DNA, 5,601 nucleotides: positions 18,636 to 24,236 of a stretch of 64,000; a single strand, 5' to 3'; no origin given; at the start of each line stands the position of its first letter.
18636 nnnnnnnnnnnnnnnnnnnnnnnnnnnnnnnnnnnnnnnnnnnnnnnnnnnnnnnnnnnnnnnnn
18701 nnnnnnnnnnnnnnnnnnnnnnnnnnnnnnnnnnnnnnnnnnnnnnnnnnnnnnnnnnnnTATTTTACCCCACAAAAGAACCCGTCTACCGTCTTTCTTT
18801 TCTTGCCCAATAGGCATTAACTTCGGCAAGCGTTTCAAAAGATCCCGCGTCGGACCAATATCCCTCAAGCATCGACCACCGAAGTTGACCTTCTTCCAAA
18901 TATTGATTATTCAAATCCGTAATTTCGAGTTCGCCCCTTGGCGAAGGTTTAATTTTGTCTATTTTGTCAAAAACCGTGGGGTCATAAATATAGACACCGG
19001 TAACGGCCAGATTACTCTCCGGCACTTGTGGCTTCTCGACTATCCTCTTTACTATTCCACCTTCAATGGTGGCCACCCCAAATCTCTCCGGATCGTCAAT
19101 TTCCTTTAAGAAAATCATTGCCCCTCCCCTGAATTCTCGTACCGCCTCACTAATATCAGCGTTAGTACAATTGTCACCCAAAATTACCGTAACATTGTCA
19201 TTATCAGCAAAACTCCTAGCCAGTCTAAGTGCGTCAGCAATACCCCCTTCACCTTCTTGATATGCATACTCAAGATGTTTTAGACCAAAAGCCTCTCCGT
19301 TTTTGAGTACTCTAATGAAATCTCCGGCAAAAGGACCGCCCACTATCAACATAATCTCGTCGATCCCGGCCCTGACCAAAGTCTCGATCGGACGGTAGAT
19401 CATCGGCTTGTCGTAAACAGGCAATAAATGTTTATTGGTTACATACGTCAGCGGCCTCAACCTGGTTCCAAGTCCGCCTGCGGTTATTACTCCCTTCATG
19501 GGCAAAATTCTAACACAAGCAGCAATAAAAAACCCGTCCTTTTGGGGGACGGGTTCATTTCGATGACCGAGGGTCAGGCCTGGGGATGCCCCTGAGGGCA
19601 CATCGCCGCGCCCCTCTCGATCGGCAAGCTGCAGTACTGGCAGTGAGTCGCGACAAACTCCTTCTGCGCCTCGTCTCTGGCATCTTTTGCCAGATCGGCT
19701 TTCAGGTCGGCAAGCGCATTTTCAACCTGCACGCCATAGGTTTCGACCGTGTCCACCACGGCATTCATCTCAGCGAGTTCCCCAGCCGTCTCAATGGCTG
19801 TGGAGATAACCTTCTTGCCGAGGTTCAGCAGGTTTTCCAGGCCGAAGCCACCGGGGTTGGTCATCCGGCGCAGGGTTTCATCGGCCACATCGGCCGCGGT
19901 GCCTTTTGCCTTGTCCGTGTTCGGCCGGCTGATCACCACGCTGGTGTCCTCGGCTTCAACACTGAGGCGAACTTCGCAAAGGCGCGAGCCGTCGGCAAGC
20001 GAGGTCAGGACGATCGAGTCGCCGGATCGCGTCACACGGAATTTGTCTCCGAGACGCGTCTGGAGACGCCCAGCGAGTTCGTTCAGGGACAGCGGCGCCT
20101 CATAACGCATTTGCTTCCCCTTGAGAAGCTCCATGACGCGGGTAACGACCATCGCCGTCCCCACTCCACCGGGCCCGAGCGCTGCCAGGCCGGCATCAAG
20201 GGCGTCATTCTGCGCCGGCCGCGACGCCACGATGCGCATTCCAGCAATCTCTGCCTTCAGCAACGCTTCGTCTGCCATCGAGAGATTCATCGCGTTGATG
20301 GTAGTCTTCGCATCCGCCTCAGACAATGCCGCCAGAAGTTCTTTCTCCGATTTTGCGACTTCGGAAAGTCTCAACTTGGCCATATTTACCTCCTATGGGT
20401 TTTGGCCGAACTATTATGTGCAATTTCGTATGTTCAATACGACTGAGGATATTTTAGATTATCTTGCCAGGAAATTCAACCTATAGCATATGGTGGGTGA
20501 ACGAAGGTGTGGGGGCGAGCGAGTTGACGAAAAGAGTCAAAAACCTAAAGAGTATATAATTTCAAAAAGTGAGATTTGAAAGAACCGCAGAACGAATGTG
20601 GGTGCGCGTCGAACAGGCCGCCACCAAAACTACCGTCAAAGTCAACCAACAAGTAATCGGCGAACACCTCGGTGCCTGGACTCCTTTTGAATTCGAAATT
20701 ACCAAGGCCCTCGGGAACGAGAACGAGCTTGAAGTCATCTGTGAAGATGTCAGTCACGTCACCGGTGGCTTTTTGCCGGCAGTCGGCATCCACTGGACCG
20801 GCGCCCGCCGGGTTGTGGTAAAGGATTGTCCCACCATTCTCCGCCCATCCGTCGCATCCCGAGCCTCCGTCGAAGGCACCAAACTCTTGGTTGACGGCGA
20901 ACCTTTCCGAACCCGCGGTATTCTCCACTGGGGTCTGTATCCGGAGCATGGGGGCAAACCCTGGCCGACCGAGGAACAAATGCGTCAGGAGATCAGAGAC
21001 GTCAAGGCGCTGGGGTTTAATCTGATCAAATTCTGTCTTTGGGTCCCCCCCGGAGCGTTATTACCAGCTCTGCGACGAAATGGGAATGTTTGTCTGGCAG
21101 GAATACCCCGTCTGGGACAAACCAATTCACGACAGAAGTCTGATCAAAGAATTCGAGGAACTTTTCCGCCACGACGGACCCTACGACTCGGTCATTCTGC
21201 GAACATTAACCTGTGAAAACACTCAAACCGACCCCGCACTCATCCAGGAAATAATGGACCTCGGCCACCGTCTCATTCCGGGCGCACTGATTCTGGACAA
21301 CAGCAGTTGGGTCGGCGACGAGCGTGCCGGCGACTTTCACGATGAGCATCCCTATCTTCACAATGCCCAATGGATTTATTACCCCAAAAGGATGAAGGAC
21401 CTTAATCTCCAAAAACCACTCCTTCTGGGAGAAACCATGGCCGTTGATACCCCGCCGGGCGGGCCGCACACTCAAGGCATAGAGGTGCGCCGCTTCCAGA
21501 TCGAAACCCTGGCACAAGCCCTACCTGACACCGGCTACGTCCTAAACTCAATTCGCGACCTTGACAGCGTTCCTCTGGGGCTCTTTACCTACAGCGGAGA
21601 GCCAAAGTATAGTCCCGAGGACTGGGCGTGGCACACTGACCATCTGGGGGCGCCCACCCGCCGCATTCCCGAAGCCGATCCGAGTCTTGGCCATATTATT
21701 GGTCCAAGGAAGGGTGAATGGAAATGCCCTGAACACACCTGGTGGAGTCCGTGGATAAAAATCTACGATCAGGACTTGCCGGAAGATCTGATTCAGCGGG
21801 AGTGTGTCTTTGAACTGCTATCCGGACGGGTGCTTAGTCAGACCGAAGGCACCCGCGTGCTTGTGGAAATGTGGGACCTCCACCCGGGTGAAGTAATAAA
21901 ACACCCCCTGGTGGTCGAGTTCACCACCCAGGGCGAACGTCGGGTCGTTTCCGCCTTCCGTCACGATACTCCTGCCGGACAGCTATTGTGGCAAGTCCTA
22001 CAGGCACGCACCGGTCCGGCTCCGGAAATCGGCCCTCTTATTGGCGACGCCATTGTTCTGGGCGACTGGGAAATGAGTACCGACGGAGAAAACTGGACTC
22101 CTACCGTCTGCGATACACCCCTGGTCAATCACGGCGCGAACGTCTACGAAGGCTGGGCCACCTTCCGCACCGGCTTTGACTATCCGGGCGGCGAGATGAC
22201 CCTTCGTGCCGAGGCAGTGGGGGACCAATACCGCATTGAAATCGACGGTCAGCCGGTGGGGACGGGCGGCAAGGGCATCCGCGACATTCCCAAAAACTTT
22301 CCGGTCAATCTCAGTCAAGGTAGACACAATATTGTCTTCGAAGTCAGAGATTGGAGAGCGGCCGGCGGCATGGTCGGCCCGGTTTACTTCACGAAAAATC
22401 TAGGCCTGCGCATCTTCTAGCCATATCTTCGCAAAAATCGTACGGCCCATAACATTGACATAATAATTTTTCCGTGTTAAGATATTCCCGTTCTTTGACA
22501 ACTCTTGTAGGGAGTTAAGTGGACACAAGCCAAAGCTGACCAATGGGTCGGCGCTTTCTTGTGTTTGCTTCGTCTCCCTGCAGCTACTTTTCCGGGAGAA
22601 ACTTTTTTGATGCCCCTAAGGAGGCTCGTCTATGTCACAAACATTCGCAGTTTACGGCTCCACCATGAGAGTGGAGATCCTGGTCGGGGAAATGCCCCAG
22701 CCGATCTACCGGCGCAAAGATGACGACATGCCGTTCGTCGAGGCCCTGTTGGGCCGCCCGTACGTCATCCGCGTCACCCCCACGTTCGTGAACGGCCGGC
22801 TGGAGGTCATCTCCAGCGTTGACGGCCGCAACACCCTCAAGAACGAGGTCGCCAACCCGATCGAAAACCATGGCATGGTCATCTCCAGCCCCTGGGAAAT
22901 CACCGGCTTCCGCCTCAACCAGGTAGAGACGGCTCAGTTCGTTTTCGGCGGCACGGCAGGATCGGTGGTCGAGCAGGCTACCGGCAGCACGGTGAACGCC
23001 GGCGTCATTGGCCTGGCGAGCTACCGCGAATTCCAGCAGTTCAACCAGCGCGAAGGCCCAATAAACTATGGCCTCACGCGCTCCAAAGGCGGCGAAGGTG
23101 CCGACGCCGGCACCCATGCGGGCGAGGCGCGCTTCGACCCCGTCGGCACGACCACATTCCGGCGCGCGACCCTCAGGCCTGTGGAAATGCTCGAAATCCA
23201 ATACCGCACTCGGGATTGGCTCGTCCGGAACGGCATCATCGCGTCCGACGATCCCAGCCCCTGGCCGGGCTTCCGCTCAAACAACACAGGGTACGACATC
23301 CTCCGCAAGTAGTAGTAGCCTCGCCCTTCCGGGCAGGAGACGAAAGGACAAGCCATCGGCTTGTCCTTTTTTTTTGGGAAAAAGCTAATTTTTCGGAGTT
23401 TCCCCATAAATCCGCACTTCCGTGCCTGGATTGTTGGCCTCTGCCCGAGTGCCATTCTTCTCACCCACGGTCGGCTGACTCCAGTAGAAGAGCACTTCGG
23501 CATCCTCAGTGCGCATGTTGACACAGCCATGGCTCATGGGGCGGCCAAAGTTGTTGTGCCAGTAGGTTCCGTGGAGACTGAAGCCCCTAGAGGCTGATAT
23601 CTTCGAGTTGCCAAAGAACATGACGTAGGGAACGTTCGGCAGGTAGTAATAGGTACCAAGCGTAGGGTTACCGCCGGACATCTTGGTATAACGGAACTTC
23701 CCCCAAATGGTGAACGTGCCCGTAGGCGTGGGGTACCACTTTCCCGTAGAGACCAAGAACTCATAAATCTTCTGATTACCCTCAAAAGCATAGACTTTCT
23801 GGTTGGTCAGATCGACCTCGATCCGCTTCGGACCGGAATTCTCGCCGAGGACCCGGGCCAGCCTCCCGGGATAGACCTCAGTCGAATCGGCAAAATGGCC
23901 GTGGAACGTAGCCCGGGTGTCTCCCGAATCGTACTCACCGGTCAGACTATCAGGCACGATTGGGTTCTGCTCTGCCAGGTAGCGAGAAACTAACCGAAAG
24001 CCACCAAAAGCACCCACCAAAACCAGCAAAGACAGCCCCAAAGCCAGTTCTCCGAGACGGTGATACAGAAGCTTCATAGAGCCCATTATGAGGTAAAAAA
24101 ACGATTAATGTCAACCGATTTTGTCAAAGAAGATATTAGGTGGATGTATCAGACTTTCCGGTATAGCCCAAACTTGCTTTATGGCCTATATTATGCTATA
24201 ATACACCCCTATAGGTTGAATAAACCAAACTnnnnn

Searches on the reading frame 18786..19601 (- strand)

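Call 68: search_protein_families(library=pfam, proteins=[window:18786-19601:-], max_evalue=0.0001)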
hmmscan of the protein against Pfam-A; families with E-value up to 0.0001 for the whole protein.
window:18786-19601:- (271 aa): 2 families
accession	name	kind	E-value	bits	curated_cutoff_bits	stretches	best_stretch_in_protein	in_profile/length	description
PF00483.29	NTP_transferase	-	5e-52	177.3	21.2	1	36-264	1-241/245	Nucleotidyl transferase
PF12804.13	NTP_transf_3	-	9.1e-09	36.1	27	1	37-145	1-97/160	MobA-like NTP transferase domain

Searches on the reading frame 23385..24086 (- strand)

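Call 68: search_protein_families(library=pfam, proteins=[window:23385-24086:-], max_evalue=0.0001)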
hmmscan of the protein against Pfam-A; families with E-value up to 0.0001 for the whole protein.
window:23385-24086:- (233 aa): 1 family
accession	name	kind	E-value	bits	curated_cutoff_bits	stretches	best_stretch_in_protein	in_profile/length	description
PF03734.19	YkuD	-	2.8e-22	80.3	23.4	1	87-224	2-144/146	L,D-transpeptidase catalytic domain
